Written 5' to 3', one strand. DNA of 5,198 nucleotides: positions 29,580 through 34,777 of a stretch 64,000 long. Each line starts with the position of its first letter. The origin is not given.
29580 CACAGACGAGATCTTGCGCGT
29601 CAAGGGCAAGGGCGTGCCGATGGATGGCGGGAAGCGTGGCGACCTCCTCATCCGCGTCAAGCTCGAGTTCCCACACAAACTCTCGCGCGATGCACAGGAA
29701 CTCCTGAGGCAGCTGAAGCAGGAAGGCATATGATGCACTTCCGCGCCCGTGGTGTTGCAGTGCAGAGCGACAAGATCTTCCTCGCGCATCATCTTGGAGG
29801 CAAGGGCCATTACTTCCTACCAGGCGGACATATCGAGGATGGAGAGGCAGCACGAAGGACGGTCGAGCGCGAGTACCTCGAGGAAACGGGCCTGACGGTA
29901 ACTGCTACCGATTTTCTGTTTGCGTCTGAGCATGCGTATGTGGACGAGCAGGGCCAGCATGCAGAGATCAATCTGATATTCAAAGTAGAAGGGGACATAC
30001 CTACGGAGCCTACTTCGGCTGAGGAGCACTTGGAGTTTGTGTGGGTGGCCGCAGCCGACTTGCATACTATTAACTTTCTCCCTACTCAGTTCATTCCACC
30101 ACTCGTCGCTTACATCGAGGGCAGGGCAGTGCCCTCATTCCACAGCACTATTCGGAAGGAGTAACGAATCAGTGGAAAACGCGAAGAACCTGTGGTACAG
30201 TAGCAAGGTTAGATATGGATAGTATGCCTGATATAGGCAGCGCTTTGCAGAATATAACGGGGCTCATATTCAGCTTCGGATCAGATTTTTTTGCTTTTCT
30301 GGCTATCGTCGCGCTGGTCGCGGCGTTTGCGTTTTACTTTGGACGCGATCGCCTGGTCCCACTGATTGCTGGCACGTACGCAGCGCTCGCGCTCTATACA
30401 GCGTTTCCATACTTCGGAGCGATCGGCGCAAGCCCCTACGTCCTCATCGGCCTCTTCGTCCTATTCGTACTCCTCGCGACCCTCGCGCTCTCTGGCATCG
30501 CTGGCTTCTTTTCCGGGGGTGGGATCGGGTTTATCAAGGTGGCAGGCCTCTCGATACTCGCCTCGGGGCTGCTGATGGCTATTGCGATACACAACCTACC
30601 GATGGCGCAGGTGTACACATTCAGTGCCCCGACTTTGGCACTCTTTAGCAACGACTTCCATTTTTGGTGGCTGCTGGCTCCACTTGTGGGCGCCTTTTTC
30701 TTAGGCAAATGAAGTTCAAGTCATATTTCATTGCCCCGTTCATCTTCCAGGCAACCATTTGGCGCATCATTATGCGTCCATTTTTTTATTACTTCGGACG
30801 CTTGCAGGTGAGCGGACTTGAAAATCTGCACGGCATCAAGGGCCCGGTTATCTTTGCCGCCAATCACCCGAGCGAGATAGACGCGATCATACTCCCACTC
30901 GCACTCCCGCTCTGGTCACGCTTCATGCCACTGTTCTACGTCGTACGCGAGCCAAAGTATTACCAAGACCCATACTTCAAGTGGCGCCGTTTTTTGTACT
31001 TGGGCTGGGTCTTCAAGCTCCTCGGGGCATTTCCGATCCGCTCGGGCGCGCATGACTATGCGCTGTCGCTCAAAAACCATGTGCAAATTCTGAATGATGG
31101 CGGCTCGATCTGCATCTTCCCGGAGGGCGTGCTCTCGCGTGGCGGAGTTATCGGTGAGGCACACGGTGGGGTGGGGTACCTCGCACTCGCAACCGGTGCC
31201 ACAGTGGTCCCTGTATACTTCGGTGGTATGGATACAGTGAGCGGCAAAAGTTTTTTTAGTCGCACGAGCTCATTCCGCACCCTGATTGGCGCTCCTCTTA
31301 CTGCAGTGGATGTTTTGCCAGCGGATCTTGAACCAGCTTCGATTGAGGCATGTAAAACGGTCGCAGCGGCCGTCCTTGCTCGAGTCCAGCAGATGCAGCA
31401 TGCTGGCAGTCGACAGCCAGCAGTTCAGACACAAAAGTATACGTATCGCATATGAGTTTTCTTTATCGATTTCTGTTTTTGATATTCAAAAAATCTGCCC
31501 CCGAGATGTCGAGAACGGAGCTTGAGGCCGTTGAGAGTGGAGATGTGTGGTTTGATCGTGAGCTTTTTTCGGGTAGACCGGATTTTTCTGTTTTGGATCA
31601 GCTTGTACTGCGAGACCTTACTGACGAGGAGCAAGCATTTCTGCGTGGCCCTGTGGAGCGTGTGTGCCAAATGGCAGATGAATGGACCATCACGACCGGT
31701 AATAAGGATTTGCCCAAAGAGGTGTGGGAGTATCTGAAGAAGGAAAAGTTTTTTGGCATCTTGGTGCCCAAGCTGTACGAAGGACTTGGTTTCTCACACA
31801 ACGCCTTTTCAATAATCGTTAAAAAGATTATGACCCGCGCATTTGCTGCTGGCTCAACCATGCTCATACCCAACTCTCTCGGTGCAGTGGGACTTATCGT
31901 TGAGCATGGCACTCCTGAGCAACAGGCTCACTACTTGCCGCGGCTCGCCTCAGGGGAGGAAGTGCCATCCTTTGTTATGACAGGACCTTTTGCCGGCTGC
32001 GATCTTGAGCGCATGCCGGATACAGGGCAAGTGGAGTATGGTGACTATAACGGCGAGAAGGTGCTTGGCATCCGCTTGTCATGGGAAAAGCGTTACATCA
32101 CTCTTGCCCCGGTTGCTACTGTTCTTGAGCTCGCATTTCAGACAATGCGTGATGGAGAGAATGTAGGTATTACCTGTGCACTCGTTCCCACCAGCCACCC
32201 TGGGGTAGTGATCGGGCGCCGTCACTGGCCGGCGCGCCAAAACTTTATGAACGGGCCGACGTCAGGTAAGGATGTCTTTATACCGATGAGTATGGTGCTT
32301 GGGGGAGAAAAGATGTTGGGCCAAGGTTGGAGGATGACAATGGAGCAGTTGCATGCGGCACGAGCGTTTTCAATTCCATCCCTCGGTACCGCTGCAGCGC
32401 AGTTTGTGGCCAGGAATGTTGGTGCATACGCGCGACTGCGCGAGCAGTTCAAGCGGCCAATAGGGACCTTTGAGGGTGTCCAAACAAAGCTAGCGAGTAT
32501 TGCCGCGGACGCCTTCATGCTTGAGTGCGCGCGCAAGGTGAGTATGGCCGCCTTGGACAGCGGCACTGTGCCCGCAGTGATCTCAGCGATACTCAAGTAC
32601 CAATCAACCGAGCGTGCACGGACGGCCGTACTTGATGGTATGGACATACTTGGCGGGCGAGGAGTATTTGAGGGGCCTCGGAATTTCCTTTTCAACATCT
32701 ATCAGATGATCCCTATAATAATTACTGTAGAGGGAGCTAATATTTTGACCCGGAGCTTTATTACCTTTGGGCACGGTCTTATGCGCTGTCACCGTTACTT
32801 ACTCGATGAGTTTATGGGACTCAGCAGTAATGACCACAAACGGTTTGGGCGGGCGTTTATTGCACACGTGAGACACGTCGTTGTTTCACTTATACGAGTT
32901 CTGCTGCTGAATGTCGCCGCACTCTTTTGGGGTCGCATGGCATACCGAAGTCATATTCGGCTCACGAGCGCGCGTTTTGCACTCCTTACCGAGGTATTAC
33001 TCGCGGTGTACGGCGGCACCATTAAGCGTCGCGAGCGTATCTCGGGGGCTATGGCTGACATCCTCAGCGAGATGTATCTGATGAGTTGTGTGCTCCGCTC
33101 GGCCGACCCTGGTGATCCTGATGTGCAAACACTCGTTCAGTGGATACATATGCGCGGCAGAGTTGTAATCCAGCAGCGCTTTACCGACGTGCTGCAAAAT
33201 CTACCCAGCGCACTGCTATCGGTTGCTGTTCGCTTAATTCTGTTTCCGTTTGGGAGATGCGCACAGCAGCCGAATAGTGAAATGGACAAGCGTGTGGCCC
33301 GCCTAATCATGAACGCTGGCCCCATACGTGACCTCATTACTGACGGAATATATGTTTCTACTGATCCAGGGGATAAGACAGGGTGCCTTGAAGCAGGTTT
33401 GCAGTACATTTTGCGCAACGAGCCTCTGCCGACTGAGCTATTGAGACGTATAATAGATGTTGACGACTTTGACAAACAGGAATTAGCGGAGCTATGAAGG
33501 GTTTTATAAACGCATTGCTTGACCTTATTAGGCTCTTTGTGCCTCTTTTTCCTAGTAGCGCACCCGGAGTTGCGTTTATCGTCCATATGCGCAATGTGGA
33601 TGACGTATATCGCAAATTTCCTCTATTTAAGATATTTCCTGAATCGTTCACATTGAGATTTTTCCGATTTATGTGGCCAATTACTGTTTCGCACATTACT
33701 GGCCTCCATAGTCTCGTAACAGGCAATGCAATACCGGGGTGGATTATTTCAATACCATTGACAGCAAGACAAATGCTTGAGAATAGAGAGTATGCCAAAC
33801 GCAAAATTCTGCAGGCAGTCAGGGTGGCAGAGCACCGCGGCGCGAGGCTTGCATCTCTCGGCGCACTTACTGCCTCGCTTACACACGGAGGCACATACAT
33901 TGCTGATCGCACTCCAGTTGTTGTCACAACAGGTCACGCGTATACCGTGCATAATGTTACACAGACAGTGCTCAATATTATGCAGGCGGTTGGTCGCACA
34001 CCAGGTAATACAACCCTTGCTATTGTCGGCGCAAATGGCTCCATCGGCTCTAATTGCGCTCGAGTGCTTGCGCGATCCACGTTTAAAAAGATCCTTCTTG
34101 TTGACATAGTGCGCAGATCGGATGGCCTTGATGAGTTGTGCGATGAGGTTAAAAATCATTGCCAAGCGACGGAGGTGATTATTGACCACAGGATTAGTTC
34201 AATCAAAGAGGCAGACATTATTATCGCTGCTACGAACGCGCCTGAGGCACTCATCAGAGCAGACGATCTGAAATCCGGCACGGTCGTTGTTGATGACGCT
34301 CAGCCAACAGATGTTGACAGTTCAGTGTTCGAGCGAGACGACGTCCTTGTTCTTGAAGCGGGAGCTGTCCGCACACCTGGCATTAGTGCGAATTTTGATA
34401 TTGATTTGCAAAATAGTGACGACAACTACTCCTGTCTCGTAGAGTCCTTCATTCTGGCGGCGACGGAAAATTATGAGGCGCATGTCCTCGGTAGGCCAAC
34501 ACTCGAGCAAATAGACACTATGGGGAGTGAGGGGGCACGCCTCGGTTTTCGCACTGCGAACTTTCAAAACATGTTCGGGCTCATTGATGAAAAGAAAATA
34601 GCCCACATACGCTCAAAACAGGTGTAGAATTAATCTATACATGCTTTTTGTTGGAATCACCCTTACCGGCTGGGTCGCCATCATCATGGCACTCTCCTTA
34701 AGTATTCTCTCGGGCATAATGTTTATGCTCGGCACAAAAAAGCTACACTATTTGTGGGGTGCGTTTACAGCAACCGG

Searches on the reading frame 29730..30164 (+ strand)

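Call 13: search_protein_families(library=pfam, proteins=[window:29730-30164:+], max_evalue=0.01)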
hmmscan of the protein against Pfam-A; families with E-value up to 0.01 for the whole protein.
window:29730-30164:+ (144 aa): 2 families
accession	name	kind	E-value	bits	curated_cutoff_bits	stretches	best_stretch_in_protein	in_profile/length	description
PF00293.34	NUDIX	-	6e-15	55.9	21.1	1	3-112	2-121/134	NUDIX domain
PF14815.12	NUDIX_4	-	0.0019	18.4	35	1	26-116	25-103/113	NUDIX domain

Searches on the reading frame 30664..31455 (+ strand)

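Call 13: search_protein_families(library=pfam, proteins=[window:30664-31455:+], max_evalue=0.01)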
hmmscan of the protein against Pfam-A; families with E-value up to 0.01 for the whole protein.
window:30664-31455:+ (263 aa): 1 family
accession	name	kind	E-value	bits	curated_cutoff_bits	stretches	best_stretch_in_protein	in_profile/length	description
PF01553.26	Acyltransferase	-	3.4e-19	69.4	23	1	46-186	1-131/132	Acyltransferase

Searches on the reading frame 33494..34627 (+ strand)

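Call 13: search_protein_families(library=pfam, proteins=[window:33494-34627:+], max_evalue=0.01)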
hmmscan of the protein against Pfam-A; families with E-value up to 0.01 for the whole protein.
window:33494-34627:+ (377 aa): 5 families
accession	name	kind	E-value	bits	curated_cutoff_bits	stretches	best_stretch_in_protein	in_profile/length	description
PF01488.26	Shikimate_DH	-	1.2e-09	38.8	24.3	1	173-286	13-129/138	Shikimate / quinate 5-dehydrogenase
PF00056.29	Ldh_1_N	-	1.8e-05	25.2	27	1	175-249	3-79/141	lactate/malate dehydrogenase, NAD binding domain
PF01118.30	Semialdhyde_dh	-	2.6e-05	25.1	26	1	175-276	2-104/121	Semialdehyde dehydrogenase, NAD binding domain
PF02882.25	THF_DHG_CYH_C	-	0.0013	18.5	27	0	234-267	74-106/160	Tetrahydrofolate dehydrogenase/cyclohydrolase, NAD(P)-binding domain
PF02719.21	Polysacc_synt_2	-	0.0049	16.5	20.2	1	177-257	3-85/293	Polysaccharide biosynthesis protein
